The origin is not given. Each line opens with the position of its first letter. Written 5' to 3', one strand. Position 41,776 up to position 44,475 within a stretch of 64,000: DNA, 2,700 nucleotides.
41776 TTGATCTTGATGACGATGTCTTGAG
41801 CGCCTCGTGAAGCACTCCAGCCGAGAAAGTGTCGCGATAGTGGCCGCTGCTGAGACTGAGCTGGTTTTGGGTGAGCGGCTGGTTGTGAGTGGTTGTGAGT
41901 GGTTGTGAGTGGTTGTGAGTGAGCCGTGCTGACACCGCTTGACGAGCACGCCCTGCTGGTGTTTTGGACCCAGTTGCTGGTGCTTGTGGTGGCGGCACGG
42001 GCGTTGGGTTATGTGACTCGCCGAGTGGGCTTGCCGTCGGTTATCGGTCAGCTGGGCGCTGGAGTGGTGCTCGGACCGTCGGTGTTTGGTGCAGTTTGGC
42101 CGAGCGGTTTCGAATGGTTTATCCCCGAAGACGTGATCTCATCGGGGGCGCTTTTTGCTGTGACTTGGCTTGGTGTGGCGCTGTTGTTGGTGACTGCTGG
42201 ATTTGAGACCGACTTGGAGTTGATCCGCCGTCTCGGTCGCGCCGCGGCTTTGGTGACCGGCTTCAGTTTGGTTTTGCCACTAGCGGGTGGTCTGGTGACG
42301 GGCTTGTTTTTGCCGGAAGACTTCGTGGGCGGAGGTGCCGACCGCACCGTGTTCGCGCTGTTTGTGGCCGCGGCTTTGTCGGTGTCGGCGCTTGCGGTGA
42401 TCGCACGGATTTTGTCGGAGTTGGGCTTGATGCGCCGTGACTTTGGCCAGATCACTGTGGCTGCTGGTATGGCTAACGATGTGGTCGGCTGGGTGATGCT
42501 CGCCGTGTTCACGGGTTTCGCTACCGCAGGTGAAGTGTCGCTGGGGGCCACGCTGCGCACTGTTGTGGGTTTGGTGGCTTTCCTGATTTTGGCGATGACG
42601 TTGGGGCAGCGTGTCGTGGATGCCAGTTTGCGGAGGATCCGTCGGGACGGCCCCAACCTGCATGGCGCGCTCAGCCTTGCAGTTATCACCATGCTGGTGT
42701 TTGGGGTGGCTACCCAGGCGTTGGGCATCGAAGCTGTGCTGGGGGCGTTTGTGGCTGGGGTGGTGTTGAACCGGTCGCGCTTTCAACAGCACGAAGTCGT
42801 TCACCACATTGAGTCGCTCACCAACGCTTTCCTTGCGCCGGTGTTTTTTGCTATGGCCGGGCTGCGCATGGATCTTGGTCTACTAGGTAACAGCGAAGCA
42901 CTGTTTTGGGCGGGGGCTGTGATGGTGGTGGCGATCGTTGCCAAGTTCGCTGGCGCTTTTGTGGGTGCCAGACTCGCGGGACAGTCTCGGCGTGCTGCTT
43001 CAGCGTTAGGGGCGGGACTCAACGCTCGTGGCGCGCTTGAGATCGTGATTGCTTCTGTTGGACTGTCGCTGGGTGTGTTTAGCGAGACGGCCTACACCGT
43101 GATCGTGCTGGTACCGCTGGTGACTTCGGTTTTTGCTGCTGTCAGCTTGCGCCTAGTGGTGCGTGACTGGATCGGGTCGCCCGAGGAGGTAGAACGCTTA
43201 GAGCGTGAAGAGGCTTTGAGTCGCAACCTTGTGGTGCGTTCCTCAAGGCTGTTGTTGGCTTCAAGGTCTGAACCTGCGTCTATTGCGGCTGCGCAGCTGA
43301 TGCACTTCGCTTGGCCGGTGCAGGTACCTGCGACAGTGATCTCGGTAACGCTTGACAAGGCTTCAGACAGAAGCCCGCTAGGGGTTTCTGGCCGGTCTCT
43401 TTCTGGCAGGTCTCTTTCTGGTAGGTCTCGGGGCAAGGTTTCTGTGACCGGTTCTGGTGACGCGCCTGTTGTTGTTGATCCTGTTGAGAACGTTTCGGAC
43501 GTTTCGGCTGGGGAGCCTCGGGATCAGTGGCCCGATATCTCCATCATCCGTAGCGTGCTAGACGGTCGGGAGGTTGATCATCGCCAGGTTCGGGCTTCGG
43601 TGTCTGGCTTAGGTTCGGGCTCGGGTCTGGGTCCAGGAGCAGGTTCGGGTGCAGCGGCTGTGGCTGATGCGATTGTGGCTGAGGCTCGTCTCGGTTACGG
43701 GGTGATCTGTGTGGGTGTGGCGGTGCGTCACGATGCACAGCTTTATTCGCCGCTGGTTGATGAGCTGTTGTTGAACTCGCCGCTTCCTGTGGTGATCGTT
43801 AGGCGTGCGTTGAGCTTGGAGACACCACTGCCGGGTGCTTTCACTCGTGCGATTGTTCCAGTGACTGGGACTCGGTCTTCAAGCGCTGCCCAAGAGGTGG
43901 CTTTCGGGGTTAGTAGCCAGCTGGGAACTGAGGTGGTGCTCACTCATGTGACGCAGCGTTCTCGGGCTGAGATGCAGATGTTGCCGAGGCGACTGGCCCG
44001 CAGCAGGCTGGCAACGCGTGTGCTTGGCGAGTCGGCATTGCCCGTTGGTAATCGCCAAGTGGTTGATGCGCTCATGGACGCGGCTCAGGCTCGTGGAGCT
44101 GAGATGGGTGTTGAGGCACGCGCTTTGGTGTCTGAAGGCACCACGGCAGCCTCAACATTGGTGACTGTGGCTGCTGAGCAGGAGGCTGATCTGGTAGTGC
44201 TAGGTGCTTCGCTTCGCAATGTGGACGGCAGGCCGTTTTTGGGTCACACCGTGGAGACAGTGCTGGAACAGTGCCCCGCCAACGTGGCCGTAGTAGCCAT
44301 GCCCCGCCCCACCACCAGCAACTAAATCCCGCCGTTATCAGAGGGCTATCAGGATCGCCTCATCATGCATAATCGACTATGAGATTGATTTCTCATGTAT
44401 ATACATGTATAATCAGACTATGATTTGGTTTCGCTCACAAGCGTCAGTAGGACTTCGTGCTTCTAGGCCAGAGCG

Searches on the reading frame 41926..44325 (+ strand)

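Call 74: search_protein_families(library=pfam, proteins=[window:41926-44325:+], max_evalue=0.001)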
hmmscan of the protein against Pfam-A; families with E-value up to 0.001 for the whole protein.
window:41926-44325:+ (799 aa): 2 families
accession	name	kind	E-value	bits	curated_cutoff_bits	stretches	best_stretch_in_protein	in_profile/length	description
PF00999.27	Na_H_Exchanger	-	1.3e-51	176.1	26.2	1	27-412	6-373/375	Sodium/hydrogen exchanger, transmembrane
PF00582.32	Usp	-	2.5e-09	38.3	24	1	639-790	2-140/141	Universal stress protein family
